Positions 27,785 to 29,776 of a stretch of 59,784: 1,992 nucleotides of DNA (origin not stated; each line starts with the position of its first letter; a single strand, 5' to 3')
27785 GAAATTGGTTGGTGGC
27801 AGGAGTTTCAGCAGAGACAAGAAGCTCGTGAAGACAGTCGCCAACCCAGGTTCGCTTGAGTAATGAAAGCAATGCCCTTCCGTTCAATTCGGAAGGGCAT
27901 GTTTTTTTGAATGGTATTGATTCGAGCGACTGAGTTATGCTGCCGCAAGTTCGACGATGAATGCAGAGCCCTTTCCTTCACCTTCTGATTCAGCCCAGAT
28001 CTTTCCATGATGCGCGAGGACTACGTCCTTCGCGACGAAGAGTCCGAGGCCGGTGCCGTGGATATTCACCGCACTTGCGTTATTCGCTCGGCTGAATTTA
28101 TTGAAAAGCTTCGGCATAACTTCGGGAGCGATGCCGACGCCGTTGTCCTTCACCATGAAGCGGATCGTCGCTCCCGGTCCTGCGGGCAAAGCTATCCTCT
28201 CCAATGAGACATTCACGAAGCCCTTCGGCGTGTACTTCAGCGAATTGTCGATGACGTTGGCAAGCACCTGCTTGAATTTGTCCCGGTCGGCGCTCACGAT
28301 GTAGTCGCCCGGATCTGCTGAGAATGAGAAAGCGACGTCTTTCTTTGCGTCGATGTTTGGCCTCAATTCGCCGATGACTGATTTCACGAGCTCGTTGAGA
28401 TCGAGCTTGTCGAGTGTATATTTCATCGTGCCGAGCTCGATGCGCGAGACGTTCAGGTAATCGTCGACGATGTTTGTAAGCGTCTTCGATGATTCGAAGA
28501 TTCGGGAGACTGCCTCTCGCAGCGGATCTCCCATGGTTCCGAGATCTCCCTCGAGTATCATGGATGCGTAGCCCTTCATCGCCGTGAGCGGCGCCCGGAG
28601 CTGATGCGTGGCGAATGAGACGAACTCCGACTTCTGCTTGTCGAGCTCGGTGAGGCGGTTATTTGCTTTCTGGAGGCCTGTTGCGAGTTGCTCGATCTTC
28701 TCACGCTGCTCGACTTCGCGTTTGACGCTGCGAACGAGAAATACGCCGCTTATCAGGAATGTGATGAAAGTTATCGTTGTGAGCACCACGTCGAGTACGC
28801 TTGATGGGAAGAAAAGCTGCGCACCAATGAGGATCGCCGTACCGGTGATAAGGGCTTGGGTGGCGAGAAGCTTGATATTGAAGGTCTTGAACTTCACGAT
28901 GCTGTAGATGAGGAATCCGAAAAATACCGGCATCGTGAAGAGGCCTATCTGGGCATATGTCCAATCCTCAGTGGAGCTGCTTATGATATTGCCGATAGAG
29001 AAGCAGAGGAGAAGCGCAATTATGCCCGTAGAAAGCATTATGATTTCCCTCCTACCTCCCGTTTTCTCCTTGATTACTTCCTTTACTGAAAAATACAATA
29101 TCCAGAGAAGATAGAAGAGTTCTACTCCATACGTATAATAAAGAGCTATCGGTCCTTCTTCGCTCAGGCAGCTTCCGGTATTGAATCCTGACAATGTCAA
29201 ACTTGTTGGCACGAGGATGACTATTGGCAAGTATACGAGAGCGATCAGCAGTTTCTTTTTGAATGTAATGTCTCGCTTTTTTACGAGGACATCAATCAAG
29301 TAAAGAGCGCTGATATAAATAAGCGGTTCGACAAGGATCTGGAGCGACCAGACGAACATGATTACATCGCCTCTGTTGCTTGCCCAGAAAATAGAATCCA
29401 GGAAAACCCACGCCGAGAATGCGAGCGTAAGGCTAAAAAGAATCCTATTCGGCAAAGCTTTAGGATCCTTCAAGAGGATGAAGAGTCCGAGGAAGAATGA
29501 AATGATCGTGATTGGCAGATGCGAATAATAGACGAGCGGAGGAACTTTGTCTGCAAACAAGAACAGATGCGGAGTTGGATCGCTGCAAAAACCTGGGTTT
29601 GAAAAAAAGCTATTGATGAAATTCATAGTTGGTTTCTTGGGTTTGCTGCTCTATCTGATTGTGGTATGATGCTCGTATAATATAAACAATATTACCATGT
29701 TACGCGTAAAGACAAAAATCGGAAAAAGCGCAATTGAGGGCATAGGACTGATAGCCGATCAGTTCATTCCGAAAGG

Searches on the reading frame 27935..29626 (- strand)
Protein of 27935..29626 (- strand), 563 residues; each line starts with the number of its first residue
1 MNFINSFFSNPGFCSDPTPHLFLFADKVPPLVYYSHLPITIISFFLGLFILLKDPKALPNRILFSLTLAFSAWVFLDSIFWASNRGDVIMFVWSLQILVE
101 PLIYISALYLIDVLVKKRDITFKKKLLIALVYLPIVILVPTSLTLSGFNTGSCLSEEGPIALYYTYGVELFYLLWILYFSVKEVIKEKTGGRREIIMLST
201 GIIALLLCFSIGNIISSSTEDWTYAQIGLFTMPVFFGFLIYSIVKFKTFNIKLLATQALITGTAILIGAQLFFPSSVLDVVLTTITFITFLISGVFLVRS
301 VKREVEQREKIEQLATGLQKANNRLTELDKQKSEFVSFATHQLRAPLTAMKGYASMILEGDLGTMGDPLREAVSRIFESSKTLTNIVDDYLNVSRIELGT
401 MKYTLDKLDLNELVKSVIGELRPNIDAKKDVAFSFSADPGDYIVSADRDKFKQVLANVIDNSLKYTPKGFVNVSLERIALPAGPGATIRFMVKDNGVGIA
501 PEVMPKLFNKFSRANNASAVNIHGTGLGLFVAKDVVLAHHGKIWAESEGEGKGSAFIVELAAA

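Call 58: search_protein_families(library=pfam, proteins=[window:27935-29626:-], max_evalue=0.001)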
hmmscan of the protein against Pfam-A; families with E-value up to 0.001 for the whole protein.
window:27935-29626:- (563 aa): 3 families
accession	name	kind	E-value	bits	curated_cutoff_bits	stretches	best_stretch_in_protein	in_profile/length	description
PF02518.31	HATPase_c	-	5.6e-24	85.2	26.4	1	447-560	2-107/111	Histidine kinase-, DNA gyrase B-, and HSP90-like ATPase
PF00512.31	HisKA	-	4.7e-14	52.6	26.9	1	331-398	1-65/66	His Kinase A (phospho-acceptor) domain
PF13589.12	HATPase_c_3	-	0.00082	19.8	25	0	451-538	3-86/137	Histidine kinase-, DNA gyrase B-, and HSP90-like ATPase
